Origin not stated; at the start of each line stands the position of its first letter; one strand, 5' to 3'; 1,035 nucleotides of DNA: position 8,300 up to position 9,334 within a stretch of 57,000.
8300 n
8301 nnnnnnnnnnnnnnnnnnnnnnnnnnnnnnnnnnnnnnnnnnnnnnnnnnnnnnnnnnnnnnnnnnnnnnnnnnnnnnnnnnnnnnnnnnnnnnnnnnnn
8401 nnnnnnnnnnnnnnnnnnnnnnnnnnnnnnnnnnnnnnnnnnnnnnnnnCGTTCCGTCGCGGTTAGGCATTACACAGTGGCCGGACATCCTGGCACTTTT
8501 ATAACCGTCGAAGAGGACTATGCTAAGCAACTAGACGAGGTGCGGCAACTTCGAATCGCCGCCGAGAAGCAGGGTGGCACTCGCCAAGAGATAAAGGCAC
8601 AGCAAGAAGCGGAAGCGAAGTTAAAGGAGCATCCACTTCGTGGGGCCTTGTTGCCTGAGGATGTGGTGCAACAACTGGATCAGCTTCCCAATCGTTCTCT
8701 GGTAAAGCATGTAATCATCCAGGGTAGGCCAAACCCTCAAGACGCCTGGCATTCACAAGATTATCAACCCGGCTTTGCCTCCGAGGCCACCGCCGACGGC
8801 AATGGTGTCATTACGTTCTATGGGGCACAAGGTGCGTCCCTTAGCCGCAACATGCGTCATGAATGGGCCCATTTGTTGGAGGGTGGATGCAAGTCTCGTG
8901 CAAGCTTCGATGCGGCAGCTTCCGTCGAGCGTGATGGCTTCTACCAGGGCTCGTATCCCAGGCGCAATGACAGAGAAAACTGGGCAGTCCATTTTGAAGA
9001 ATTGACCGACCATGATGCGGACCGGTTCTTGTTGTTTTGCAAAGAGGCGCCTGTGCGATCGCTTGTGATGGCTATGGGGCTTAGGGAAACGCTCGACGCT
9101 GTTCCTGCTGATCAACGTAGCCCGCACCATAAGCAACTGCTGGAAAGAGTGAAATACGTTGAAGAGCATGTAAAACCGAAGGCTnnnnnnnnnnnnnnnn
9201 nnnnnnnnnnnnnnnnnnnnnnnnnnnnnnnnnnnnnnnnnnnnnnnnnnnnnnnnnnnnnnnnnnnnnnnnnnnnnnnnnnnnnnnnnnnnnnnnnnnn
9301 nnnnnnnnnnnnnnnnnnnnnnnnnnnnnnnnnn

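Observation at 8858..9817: Fusion of a zincin-like HExxH motif and a minimal nucleotidyltransferase in one TM-anchored polypeptide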

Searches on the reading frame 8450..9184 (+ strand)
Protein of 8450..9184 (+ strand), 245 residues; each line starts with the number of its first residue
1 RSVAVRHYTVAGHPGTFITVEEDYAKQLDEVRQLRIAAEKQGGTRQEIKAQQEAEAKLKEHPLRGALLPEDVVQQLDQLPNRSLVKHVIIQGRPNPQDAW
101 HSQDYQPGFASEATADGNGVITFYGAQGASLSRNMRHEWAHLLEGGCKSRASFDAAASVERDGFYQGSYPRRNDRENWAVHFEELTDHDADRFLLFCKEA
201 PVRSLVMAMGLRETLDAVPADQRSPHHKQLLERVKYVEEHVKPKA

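Call 39: search_solved_structures(query=A3, max_evalue=10, show_alignments=4)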
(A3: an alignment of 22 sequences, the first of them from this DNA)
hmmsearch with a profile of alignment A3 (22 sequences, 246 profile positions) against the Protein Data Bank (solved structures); distinct sequences matched with E-value up to 10: 14.
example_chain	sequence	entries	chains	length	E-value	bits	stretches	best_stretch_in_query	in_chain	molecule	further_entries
5jpq_U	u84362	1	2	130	0.044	16.4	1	15-95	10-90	Snu13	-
3id5_C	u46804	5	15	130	0.048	16.3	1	15-95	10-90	50S ribosomal protein L7Ae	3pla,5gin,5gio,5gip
9fhl_3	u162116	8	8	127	0.052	16.2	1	15-95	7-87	Large ribosomal subunit protein eL8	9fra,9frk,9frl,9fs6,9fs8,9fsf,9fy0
9urd_A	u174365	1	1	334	0.51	12.9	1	105-157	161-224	Substrate import-associated zinc metallohydrolase lipoprotein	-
6ncl_c2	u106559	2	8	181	0.54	12.9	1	69-152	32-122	P4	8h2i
2l0r_A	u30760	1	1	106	0.62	12.6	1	144-203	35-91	Lethal factor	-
4l7a_A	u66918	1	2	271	0.74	12.4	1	102-154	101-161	Uncharacterized protein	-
7r81_K2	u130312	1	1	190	0.75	12.4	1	155-212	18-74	40S ribosomal protein S9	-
9eho_KK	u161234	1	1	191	0.77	12.4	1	161-216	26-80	Small ribosomal subunit protein uS4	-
1nhj_A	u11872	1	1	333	0.95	12.1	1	75-169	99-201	DNA mismatch repair protein mutL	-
5xxu_J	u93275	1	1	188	1.3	11.6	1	159-215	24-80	Ribosomal protein uS4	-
9q1s_JJ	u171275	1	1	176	1.5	11.4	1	159-214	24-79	Small ribosomal subunit protein uS4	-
9y49_AJ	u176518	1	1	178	1.6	11.3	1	159-214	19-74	40S ribosomal protein S9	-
5k0y_K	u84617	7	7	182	1.7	11.3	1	159-214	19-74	Ribosomal protein S9 (Predicted) | 40S ribosomal protein S9 | 40S ribosomal protein uS4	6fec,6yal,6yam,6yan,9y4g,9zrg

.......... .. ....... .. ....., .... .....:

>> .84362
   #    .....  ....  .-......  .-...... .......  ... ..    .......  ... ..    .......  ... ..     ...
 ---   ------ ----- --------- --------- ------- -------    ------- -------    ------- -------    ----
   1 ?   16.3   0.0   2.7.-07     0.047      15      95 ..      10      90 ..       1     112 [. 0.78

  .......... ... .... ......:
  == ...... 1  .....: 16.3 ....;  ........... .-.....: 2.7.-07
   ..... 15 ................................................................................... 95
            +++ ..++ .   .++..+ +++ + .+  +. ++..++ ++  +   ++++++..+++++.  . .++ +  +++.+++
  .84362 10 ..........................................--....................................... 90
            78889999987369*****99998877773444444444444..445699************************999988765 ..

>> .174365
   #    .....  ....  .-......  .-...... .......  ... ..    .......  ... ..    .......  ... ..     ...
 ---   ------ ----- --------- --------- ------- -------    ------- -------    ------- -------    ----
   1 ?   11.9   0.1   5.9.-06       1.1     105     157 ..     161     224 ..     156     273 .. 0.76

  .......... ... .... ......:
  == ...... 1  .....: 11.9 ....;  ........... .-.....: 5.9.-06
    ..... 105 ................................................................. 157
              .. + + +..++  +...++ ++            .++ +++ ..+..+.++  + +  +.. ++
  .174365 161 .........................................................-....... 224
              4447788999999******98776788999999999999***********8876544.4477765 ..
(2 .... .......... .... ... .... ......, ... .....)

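Call 40: find_homologous_proteins(query=A3, max_evalue=0.00001)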
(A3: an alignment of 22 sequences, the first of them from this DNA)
Query A3 (22 sequences) (245 aa, profile of the alignment): 3 proteins with E <= 0.00001 among 8000 candidates.
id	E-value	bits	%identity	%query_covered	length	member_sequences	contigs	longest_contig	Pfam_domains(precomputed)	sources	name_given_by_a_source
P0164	2.0e-59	219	39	81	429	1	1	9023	-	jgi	jgi:hypothetical protein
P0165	6.4e-51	191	29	100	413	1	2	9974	-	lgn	-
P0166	2.0e-40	157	26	98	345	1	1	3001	-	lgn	-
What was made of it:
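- Tried and rejected: The zincin profile found only 3, because the candidate list is capped (call 40).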

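Call 47: predict_structure(alignment_id=A3)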
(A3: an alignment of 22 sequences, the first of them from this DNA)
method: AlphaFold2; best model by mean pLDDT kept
length: 245 residues; sequences in the alignment: 22
mean_pLDDT: 93.4   pTM: 0.90
mean pLDDT of the five models: 93.4, 92.6, 92.5, 91.9, 91.7
residues with pLDDT >= 90: 197; 70-90: 48; 50-70: 0; < 50: 0
segments of 3 or more residues with pLDDT < 50: none
pLDDT, mean of each block of 10 residues (from residue 1): 93 93 97 96 93 97 95 95 96 92 86 95 88 96 91 91 82 91 94 95 96 96 96 98 91
secondary structure, 60 per line:
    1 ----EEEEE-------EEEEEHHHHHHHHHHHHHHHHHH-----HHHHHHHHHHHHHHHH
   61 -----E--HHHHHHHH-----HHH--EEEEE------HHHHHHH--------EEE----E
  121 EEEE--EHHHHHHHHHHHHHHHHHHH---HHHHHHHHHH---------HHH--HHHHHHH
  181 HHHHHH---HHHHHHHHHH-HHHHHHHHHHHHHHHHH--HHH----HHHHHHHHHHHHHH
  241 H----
elements in order: E5-9 E17-21 H22-39 H45-60 H69-76 E87-91 H98-104 E113-115 E120-124 H128-146 H150-159 H174-186 H190-199 H201-217 H227-241
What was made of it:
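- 8375..9217 (+): Zincin (gluzincin) domain, aa ~195-475, most similar to the catalytic domain of anthrax lethal factor. The model has pLDDT 93.4 (call 47).
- On Zincin / gluzincin, anthrax lethal factor-like (M34, ATLF): It lies inside model helix 128-146, which is ORF aa 347-365 (call 47).
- Model pLDDT 93.4, pTM 0.90, with HExxH and ENWAVH on helices (call 47).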

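Call 51: fold_search(model_id=the predicted structure, library=pdb)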
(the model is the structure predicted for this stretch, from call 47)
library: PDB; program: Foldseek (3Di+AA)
matches with E <= 10: 176; with E <= 0.001: 5
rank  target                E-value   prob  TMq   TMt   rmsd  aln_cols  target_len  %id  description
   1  5d1t                  1.9e-04  1.00  0.43  0.23  16.3       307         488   12  Anthrax toxin lethal factor with hydroxamic acid inhibitor (released 2015-11-11)
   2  4xm6                  4.7e-04  1.00  0.42  0.23  16.3       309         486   12  Anthrax toxin lethal factor with ligand-induced binding pocket (released 2015-11-11)
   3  4pkw                  5.0e-04  1.00  0.42  0.22   8.4       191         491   16  Anthrax toxin lethal factor with bound small molecule inhibitor GM6001 (released 2014-11-12)
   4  1yqy                  8.3e-04  1.00  0.41  0.22  14.7       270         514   11  Structure of B. Anthrax Lethal factor in complex with a hydroxamate inhibitor (released 2005-05-31)
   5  4pku                  9.3e-04  1.00  0.44  0.24  14.8       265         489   14  Anthrax toxin lethal factor with bound small molecule inhibitor 15 (released 2014-11-12)
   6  4xm7                  1.4e-03  1.00  0.41  0.22  15.5       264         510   14  Anthrax toxin lethal factor with ligand-induced binding pocket (released 2015-11-11)
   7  5d1s                  1.6e-03  1.00  0.43  0.23  15.6       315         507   12  Anthrax toxin lethal factor with hydroxamic acid inhibitor (released 2015-11-11)
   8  4pkv                  5.6e-03  1.00  0.41  0.21  15.6       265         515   14  Anthrax toxin lethal factor with bound small molecule inhibitor 16 (released 2014-11-12)
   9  1pwp_B                6.2e-03  1.00  0.41  0.16   8.5       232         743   12  Crystal Structure of the Anthrax Lethal Factor complexed with Small Molecule Inhibitor NSC 12155 (released 2004-01-13)
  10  1j7n_B                6.9e-03  1.00  0.40  0.15  10.6       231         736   12  Anthrax Toxin Lethal factor (released 2001-11-07)
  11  6zxj_I                7.3e-03  0.99  0.39  0.16  16.1       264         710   13  Fully-loaded anthrax lethal toxin in its heptameric pre-pore state, in which the third lethal factor is masked out (PA (released 2020-09-02)
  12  1pwq_A                9.0e-03  1.00  0.42  0.16   8.9       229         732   15  Crystal structure of Anthrax Lethal Factor complexed with Thioacetyl-Tyr-Pro-Met-Amide, a metal-chelating peptidyl sma (released 2004-01-13)
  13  7zoc                  1.1e-02  0.57  0.22  0.16  14.7       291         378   12  Crystal structure of the peptidase domain of collagenase H from Clostridium histolyticum in complex with N-aryl-2-alkylm (released 2023-05-10)
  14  6zxj_H                1.2e-02  1.00  0.38  0.15   8.8       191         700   14  Fully-loaded anthrax lethal toxin in its heptameric pre-pore state, in which the third lethal factor is masked out (PA (released 2020-09-02)
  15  6zxk_J                1.5e-02  0.99  0.39  0.17  11.9       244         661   14  Fully-loaded anthrax lethal toxin in its heptameric pre-pore state and PA7LF(2+1B) arrangement (released 2020-09-02)
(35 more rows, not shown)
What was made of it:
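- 8375..9217 (+): Foldseek top hits are lethal factor, E 1.9e-4, prob 1.0 (call 51).
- On Zincin / gluzincin, anthrax lethal factor-like (M34, ATLF): Foldseek top hits are all lethal factor, E 1.9e-4 to 1e-2, prob 1.0, TMq about 0.4 (call 51).
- Other zincins follow (call 51).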

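Call 58: search_protein_families(library=pfam, alignment_id=A3, max_evalue=10)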
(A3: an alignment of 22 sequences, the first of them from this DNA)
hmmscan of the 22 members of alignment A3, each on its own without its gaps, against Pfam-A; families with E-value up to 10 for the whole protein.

A. member 1, seq(245 aa): 1 family
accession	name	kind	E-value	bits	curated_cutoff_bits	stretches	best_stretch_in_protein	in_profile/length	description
PF01320.23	Colicin_Pyocin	-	0.2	12.2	21.2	1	164-198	20-54/82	Colicin immunity protein / pyocin immunity protein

B. families by the number of members that match (of 22 scanned): 12 families
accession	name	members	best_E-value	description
PF10026.15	DUF2268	3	0.097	Predicted Zn-dependent protease (DUF2268)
PF15890.11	Peptidase_Mx1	2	0.0017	Putative zinc-binding metallo-peptidase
PF01402.27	RHH_1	2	0.25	Ribbon-helix-helix protein, copG family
PF19698.5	DUF6197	1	0.011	Family of unknown function (DUF6197)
PF15887.11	Peptidase_Mx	1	0.06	Putative zinc-binding metallo-peptidase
PF01752.23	Peptidase_M9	1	0.072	Collagenase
PF08223.16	PaaX_C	1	0.15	PaaX-like protein C-terminal domain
PF14152.11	YfhE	1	0.16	YfhE-like protein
PF13975.11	gag-asp_proteas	1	0.19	gag-polyprotein putative aspartyl protease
PF01320.23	Colicin_Pyocin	1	0.2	Colicin immunity protein / pyocin immunity protein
PF14521.12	Aspzincin_M35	1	0.33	Lysine-specific metallo-endopeptidase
PF19908.4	DUF6381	1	0.49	Family of unknown function (DUF6381)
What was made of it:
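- On Zincin / gluzincin, anthrax lethal factor-like (M34, ATLF): ATLF is not among the weak hits of 22 members (call 58).
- Scattered weak Pfam hits in family members go to zinc-peptidase families: Peptidase_Mx1, DUF2268, Peptidase_M9 and Aspzincin (call 58).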

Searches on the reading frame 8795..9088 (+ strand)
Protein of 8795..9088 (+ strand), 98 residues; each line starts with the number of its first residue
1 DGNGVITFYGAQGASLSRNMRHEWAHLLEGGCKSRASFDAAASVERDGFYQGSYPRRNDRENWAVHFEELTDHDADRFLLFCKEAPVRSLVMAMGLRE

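Call 57: search_solved_structures(query=A5, max_evalue=10, show_alignments=5)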
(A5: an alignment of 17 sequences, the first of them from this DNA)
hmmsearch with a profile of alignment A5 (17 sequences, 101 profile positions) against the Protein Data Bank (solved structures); distinct sequences matched with E-value up to 10: 16.
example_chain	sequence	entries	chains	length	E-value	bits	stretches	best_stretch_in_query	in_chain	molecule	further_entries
2l0r_A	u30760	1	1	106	0.2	15.2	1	20-89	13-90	Lethal factor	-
9q1s_JJ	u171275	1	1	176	0.49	13.9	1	45-93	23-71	Small ribosomal subunit protein uS4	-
6gz3_BJ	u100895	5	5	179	0.51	13.9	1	45-93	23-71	Ribosomal protein S9 (Predicted) | ribosomal protein uS4 | 40S ribosomal protein S9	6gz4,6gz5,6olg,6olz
6xa1_SJ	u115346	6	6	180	0.51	13.9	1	45-93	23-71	40S ribosomal protein S9 | Small ribosomal subunit protein uS4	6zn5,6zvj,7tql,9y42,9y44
9y49_AJ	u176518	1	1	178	0.53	13.8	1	45-93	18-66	40S ribosomal protein S9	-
11hg_S9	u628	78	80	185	0.54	13.8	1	45-93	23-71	40S ribosomal protein S9 | uS4 | Ribosomal protein uS4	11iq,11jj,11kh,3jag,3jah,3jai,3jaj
5k0y_K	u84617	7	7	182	0.55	13.8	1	45-93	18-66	Ribosomal protein S9 (Predicted) | 40S ribosomal protein S9 | 40S ribosomal protein uS4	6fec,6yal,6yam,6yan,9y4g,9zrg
7nwg_K2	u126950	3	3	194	0.59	13.7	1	45-93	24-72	40S ribosomal protein S9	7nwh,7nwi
22tu_SJ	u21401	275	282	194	0.59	13.7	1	45-93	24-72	40S ribosomal protein S9 | Ribosomal protein uS4 | 40S RIBOSOMAL PROTEIN US4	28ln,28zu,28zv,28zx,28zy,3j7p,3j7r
9t5c_SJ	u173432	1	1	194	0.59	13.7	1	45-93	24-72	40S ribosomal protein S9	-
7r81_K2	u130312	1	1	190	0.79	13.3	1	42-93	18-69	40S ribosomal protein S9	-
7oya_J2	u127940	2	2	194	1.1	12.8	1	46-93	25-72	40S ribosomal protein S9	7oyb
9axt_AM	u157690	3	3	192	1.3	12.6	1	44-93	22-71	Small ribosomal subunit protein uS4B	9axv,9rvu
7oyc_J2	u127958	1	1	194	1.5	12.4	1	45-93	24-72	40S ribosomal protein S9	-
5oql_r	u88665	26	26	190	1.5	12.4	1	42-92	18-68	40S ribosomal protein s9-like protein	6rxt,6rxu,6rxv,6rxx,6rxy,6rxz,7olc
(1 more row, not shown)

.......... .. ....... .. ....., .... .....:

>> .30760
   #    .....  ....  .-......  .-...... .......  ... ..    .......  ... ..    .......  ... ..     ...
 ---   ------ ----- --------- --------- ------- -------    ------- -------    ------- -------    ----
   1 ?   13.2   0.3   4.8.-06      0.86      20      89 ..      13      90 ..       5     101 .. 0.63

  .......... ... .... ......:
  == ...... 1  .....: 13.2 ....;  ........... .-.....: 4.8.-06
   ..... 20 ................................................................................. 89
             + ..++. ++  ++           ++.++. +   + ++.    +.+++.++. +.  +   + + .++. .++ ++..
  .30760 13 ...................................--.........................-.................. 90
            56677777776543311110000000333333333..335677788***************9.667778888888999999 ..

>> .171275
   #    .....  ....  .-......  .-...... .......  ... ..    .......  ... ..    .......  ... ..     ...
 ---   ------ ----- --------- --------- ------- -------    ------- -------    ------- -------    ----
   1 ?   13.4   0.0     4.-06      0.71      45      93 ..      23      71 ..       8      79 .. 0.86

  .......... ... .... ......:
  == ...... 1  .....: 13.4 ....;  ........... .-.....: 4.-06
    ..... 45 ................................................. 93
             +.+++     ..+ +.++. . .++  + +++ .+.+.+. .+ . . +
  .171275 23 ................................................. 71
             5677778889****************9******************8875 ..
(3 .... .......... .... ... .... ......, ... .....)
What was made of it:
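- Closest known: Anthrax lethal factor catalytic domain. Same: It is the best fold match (calls 51, 57).
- On Zincin / gluzincin, anthrax lethal factor-like (M34, ATLF): The alignment to the lethal factor core is in call 57. Lethal factor by sequence gives E 0.2 (call 57).
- The best PDB hit of the sequence profile is the lethal factor core, aligning HEwaH with HEFGH and '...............' with '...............' (call 57).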
